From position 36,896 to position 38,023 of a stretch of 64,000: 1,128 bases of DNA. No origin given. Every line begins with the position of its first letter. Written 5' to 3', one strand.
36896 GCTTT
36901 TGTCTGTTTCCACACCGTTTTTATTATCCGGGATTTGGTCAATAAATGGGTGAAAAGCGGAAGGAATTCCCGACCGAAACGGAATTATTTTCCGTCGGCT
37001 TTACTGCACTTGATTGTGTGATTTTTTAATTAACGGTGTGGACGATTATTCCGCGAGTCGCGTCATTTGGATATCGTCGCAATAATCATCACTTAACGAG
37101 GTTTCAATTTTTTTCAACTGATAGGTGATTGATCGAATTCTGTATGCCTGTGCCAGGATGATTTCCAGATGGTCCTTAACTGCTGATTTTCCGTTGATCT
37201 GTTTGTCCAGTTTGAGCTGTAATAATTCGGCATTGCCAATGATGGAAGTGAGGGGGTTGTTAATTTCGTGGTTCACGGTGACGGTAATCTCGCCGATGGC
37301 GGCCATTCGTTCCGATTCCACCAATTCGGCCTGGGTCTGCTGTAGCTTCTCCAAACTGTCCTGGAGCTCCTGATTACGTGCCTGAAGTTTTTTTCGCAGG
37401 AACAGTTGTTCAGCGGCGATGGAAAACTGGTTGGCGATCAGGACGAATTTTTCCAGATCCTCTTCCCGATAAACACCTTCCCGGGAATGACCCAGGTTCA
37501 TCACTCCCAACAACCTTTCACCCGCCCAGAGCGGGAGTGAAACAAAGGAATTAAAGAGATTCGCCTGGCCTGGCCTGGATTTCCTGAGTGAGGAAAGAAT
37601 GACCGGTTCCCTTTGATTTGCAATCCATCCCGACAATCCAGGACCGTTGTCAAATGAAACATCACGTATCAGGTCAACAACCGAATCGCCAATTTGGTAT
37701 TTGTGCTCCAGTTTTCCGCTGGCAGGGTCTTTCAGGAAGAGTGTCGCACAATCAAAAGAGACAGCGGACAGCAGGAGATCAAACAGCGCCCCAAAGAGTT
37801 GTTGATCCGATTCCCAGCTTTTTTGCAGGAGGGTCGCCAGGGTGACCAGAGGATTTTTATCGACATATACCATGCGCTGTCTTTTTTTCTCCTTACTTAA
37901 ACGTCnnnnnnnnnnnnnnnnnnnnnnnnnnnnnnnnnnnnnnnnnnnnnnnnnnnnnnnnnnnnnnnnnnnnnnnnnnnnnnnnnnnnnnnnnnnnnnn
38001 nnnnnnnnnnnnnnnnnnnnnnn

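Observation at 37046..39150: Complete PAS histidine kinase followed by a GAF-DHp protein that lacks any ATPase domain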

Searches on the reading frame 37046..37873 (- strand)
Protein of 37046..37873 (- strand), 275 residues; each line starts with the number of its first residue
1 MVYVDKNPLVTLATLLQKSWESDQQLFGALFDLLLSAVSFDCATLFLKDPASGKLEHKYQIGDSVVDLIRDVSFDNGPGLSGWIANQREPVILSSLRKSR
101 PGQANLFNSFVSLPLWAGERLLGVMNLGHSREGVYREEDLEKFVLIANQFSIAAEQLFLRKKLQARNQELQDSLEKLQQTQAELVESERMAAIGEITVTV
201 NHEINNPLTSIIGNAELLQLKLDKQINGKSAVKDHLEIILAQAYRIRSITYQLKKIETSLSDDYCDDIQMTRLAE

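Call 3: search_protein_families(library=pfam, proteins=[window:37046-37873:-], max_evalue=0.1)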
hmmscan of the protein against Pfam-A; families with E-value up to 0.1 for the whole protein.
window:37046-37873:- (275 aa): 4 families
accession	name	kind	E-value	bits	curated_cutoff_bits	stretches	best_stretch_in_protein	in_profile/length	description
PF13185.12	GAF_2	-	5.5e-15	56.2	28.6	1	24-153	5-134/136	GAF domain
PF00512.31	HisKA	-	3.7e-09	37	26.9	1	199-253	8-57/66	His Kinase A (phospho-acceptor) domain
PF01590.32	GAF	-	4.1e-09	37.5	22.4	1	25-153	4-132/133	GAF domain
PF13492.12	GAF_3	-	2.5e-08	34.9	27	1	24-156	3-129/129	GAF domain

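Call 4: search_protein_families(library=ncbifam, proteins=[window:37046-37873:-], max_evalue=0.1)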
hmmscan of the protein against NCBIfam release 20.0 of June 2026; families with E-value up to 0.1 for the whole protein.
window:37046-37873:- (275 aa): 28 families (the best 25 are shown)
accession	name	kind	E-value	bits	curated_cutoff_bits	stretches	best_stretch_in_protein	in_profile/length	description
NF052574.1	HisKinEspCMyxo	equivalog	1.5e-10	39.9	1200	1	177-256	401-480/785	serine histidine kinase EspC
NF008468.0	PRK11360.1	equivalog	6.8e-10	37.9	646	1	177-253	380-451/616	two-component system sensor histidine kinase AtoS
NF010411.0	PRK13837.1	equivalog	6.5e-09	34.3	647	1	117-252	387-505/828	two-component system VirA-like sensor kinase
NF040750.1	tetrathio_HK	equivalog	7.9e-09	34.5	750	1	154-255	299-399/555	tetrathionate respiration histidine kinase TtrS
NF038348.1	T2SS_HK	subfamily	2.9e-07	29.3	450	1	160-242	294-366/574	histidine kinase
NF058527.1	HistKinChvGCaul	equivalog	4.3e-07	29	740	1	162-225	277-338/535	two-component sensor histidine kinase ChvG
NF007688.0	PRK10364.1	equivalog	1.5e-06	27.2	479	1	169-219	226-266/460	two-component system sensor histidine kinase ZraS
NF047496.1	HK_LIC11548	equivalog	1.6e-06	27.2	750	1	174-243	341-412/589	LIC_11548 family sensor histidine kinase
NF052573.1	HisKinEspAMyxo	equivalog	2e-06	26.1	1400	1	178-230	369-423/755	serine histidine kinase EspA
NF033792.0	ActS_PrrB_HisK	equivalog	2.7e-06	26.5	350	1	145-273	154-277/423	ActS/PrrB/RegB family redox-sensitive histidine kinase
NF041777.1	sens_FixL_Rhizob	equivalog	6.7e-06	25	850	1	169-213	238-282/485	sensor protein FixL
NF010076.0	PRK13557.1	subfamily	9.2e-06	24.4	631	1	179-253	149-223/540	histidine kinase famiy protein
NF033091.0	HK_VanS_ACDEFG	equivalog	4.1e-05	22.8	400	1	154-249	37-127/293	vancomycin resistance histidine kinase VanS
NF047794.1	HisKinPtgB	equivalog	6.9e-05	21.3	1000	1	160-212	409-461/656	two-component system sensor histidine kinase PgtB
NF008312.0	PRK11100.1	equivalog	0.00012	21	356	1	168-253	230-311/477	two-component system sensor histidine kinase CreC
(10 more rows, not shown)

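Call 6: find_homologous_proteins(query=window:37046-37873:-, max_evalue=0.001)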
Query window:37046-37873:- (275 aa): 110 proteins with E <= 0.001 among 1926 candidates.
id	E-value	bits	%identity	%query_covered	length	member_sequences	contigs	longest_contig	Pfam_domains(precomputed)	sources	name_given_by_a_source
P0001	1.1e-173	594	100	100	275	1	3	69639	PF13185.13,PF01590.33,PF13492.13,PF00512.32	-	-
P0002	6.7e-136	470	78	100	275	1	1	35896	PF13185.13,PF01590.33,PF00512.32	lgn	-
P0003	2.5e-129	448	73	100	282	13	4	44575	PF13185.13,PF01590.33,PF13492.13,PF00512.32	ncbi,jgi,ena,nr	ncbi:MAG: hypothetical protein COY19_05670 [Candidatus Marinimicrobia bacterium CG_4_10_14_0_2_um_fi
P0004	5.1e-124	431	71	100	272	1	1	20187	PF13185.13,PF01590.33,PF00512.32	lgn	-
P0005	2.4e-91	324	54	100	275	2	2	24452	PF13185.13,PF01590.33,PF13492.13,PF00512.32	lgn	-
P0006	6.6e-71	257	48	96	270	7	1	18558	PF13185.13,PF01590.33,PF13492.13,PF00512.32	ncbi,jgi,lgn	-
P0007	1.3e-69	253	47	96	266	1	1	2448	PF13185.13,PF01590.33,PF13492.13,PF00512.32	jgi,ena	-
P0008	2.5e-68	248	46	95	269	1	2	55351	PF13185.13,PF01590.33,PF13492.13,PF00512.32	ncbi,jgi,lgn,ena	-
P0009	1.7e-67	246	46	98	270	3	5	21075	PF13185.13,PF01590.33,PF00512.32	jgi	jgi:signal transduction histidine kinase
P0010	3.5e-67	245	47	94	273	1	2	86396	PF13185.13,PF01590.33,PF13492.13,PF00512.32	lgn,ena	-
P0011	7.5e-67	244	45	95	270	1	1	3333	PF13185.13,PF01590.33,PF13492.13,PF00512.32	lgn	-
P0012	8.7e-67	243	48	95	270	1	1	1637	PF13185.13,PF01590.33,PF13492.13,PF00512.32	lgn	-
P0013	1.2e-66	243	49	100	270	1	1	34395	PF13185.13,PF01590.33,PF13492.13,PF00512.32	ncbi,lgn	-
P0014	1.5e-66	243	46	94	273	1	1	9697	PF13185.13,PF01590.33,PF13492.13,PF00512.32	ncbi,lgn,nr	ncbi:MAG: GAF domain-containing protein [Candidatus Marinimicrobia bacterium]|nr:GAF domain-containi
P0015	1.5e-66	243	45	97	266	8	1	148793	PF13185.13,PF01590.33,PF13492.13,PF00512.32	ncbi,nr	ncbi:MAG: histidine kinase dimerization/phospho-acceptor domain-containing protein [Thermodesulfobac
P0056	2.0e-58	216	43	98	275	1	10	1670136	PF13185.13,PF01590.33,PF00512.32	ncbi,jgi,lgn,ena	-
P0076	4.3e-49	185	41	90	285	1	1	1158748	PF13185.13,PF01590.33,PF13492.13,PF00512.32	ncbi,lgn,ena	-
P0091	4.0e-45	172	39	89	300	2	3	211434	PF13185.13,PF01590.33,PF13492.13,PF00512.32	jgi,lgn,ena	jgi:GAF domain-containing protein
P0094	4.9e-38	149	36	94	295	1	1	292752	PF13185.13,PF01590.33,PF13492.13,PF00512.32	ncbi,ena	-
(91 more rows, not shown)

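Call 8: find_encoding_contigs(protein=P0056, flank=8000, max_places=2)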
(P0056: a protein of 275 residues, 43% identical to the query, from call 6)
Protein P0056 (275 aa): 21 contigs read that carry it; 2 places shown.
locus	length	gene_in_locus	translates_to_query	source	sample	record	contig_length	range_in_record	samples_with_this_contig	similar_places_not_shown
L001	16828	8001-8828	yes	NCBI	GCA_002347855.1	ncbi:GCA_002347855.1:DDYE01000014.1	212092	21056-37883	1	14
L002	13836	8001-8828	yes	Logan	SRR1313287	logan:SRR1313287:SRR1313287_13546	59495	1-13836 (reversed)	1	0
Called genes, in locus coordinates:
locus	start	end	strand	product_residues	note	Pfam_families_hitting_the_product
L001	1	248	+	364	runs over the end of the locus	PF01312:Bac_export_2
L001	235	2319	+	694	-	PF00771:FHIPEP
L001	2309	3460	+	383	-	PF00448:SRP54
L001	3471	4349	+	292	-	PF02374:ArsA_ATPase (weak), PF10609:ParA, PF00142:Fer4_NifH (weak), PF01656:CbiA, PF13614:AAA_31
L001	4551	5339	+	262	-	PF04542:Sigma70_r2, PF13384:HTH_23 (faint), PF04539:Sigma70_r3 (weak), PF08281:Sigma70_r4_2, PF04545:Sigma70_r4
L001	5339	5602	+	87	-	-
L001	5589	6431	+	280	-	-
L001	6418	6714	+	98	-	-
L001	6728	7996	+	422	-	PF13188:PAS_8 (weak), PF08448:PAS_4 (faint), PF13426:PAS_9, PF24820:Diguanyl_cycl_sensor (weak), PF02518:HATPase_c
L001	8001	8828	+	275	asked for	PF13185:GAF_2, PF01590:GAF, PF00512:HisKA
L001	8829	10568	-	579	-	PF06347:SH3_4 (faint), PF08239:SH3_3 (weak), PF18348:SH3_16 (faint), PF08239:SH3_3 (weak)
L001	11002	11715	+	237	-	PF00460:Flg_bb_rod (weak), PF22692:LlgE_F_G_D1, PF06429:Flg_bbr_C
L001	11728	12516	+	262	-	PF00460:Flg_bb_rod, PF22692:LlgE_F_G_D1, PF06429:Flg_bbr_C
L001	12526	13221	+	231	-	PF08666:SAF (faint), PF13144:ChapFlgA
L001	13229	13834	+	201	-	PF02107:FlgH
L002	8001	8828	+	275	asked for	PF13185:GAF_2, PF01590:GAF, PF00512:HisKA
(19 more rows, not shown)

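Call 9: find_encoding_contigs(protein=P0076, flank=8000, max_places=2)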
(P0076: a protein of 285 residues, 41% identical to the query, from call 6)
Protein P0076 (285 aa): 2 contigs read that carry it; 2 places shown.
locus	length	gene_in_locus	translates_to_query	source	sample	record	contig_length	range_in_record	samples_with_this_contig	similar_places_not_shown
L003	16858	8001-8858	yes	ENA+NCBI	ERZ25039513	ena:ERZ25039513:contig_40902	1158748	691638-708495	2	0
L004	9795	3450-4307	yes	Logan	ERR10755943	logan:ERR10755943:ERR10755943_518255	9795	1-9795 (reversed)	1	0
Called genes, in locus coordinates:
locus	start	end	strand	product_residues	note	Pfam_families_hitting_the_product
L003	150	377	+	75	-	-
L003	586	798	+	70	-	-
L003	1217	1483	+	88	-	PF00448:SRP54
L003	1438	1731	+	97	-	-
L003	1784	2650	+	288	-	PF04542:Sigma70_r2, PF04539:Sigma70_r3, PF04545:Sigma70_r4, PF08281:Sigma70_r4_2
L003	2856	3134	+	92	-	-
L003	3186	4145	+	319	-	PF08668:HDOD, PF01966:HD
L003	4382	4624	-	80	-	-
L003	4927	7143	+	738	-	PF13414:TPR_11 (faint), PF00515:TPR_1 (faint), PF07719:TPR_2 (faint), PF13181:TPR_8 (faint)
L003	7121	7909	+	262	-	-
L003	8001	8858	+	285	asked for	PF01590:GAF, PF13185:GAF_2, PF13492:GAF_3, PF00512:HisKA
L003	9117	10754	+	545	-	PF00595:PDZ, PF13180:PDZ_2, PF17820:PDZ_6, PF03572:Peptidase_S41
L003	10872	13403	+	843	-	-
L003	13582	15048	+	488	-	PF00478:IMPDH, PF03060:NMO (faint), PF00571:CBS, PF01070:FMN_dh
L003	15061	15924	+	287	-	PF02621:VitK2_biosynth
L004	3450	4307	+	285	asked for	PF01590:GAF, PF13185:GAF_2, PF13492:GAF_3, PF00512:HisKA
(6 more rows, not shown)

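Call 10: find_encoding_contigs(protein=P0094, flank=8000, max_places=2)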
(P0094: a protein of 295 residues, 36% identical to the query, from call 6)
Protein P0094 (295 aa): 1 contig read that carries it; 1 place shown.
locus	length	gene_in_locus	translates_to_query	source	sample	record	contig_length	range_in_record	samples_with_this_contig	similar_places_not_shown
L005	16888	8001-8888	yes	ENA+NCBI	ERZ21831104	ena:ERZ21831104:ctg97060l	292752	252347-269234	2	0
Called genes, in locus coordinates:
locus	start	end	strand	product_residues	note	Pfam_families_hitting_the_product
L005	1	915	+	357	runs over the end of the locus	PF01312:Bac_export_2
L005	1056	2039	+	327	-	PF00771:FHIPEP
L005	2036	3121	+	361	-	PF00771:FHIPEP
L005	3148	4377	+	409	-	PF00448:SRP54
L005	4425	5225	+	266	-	PF00142:Fer4_NifH (faint), PF01656:CbiA, PF02374:ArsA_ATPase (weak), PF06564:CBP_BcsQ, PF09140:MipZ (weak), PF10609:ParA, PF13614:AAA_31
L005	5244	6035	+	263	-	PF04542:Sigma70_r2, PF04539:Sigma70_r3, PF04545:Sigma70_r4, PF08281:Sigma70_r4_2 (weak)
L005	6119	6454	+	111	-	-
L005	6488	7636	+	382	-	PF02120:Flg_hook (weak)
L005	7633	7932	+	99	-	PF01312:Bac_export_2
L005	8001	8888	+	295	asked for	PF01590:GAF, PF13185:GAF_2, PF13492:GAF_3, PF00512:HisKA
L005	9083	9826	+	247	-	PF22692:LlgE_F_G_D1, PF06429:Flg_bbr_C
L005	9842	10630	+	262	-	PF00460:Flg_bb_rod, PF22692:LlgE_F_G_D1, PF06429:Flg_bbr_C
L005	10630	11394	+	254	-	PF13144:ChapFlgA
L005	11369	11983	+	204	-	PF02107:FlgH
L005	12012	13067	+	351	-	PF02119:FlgI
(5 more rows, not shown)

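Call 11: find_encoding_contigs(protein=window:37046-37873:-, flank=10000, max_places=3)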
Protein window:37046-37873:- (275 aa): 5 contigs read that carry it; 3 places shown.
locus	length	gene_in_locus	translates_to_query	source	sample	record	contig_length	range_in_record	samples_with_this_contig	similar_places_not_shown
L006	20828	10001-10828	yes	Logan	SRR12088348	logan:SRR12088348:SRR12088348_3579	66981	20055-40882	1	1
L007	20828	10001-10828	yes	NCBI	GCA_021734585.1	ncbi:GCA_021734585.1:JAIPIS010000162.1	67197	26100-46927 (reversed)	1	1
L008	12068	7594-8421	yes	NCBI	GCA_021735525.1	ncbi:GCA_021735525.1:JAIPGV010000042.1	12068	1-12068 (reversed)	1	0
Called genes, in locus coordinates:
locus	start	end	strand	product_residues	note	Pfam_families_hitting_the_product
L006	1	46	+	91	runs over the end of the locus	PF01313:Bac_export_3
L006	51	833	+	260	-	PF01311:Bac_export_1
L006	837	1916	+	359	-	PF01312:Bac_export_2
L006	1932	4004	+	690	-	PF00771:FHIPEP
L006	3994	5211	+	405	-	PF00448:SRP54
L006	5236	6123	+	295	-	PF00142:Fer4_NifH (weak), PF01656:CbiA, PF02374:ArsA_ATPase (weak), PF06564:CBP_BcsQ, PF09140:MipZ (faint), PF10609:ParA, PF13614:AAA_31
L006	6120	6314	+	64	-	-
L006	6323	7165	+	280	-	PF04542:Sigma70_r2, PF04539:Sigma70_r3, PF08281:Sigma70_r4_2, PF04545:Sigma70_r4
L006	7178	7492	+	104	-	-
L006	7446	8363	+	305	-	-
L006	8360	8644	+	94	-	-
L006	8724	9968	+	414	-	PF00989:PAS (faint), PF13188:PAS_8 (faint), PF08448:PAS_4 (weak), PF13426:PAS_9 (weak), PF00512:HisKA, PF02518:HATPase_c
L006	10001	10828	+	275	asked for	PF01590:GAF, PF13185:GAF_2, PF13492:GAF_3, PF00512:HisKA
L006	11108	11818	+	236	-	PF22692:LlgE_F_G_D1, PF06429:Flg_bbr_C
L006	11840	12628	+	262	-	PF00460:Flg_bb_rod, PF22692:LlgE_F_G_D1, PF06429:Flg_bbr_C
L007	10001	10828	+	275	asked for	PF01590:GAF, PF13185:GAF_2, PF13492:GAF_3, PF00512:HisKA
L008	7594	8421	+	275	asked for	PF01590:GAF, PF13185:GAF_2, PF13492:GAF_3, PF00512:HisKA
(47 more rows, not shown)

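Call 12: find_encoding_contigs(protein=P0015, flank=8000, max_places=1)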
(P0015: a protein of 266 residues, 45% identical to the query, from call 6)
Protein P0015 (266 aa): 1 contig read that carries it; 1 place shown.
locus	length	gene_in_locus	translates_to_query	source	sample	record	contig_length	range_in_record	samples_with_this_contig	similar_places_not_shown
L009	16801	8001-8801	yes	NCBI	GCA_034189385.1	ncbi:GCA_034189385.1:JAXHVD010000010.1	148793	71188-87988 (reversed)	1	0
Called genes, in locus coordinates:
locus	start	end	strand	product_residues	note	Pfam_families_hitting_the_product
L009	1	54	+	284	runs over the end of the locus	PF09754:PAC2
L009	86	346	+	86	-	-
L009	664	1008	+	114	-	PF12840:HTH_20, PF01022:HTH_5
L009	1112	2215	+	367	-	PF03773:ArsP_1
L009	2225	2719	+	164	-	PF13192:Thioredoxin_3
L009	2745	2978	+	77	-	PF13192:Thioredoxin_3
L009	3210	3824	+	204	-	PF02663:FmdE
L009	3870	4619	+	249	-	PF01925:TauE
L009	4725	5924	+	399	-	PF13593:SBF_like, PF01758:SBF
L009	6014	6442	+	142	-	PF13098:Thioredoxin_2, PF00085:Thioredoxin, PF13905:Thioredoxin_8 (weak)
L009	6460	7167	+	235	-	PF02683:DsbD_TM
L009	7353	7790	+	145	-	PF01451:LMWPc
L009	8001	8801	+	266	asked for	PF13185:GAF_2, PF01590:GAF (weak), PF13492:GAF_3, PF00512:HisKA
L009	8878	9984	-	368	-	PF04015:DUF362, PF13187:Fer4_9, PF12838:Fer4_7, PF13237:Fer4_10 (weak), PF14697:Fer4_21, PF25160:LdpA_Fe-S-bd (weak), PF00037:Fer4, PF12837:Fer4_6 (weak), +3 more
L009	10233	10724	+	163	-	PF00149:Metallophos, PF12850:Metallophos_2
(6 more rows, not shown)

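Call 13: find_encoding_contigs(protein=P0091, flank=8000, max_places=1)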
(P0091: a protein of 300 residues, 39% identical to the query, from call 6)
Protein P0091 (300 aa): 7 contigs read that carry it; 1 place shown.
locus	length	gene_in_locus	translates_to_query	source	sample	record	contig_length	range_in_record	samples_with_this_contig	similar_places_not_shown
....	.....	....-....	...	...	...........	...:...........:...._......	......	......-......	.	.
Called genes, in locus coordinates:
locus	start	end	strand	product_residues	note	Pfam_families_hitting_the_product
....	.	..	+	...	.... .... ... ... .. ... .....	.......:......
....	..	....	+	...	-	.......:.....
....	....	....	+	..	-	-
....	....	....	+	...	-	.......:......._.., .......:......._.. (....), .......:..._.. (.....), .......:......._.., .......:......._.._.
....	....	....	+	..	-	-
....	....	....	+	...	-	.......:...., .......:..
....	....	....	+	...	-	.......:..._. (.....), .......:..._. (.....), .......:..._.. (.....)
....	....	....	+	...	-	-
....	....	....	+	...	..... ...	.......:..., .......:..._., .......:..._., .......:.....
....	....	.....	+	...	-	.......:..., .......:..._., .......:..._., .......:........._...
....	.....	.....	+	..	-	-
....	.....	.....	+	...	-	-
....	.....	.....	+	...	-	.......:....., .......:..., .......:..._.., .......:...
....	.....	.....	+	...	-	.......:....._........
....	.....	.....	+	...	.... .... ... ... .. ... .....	-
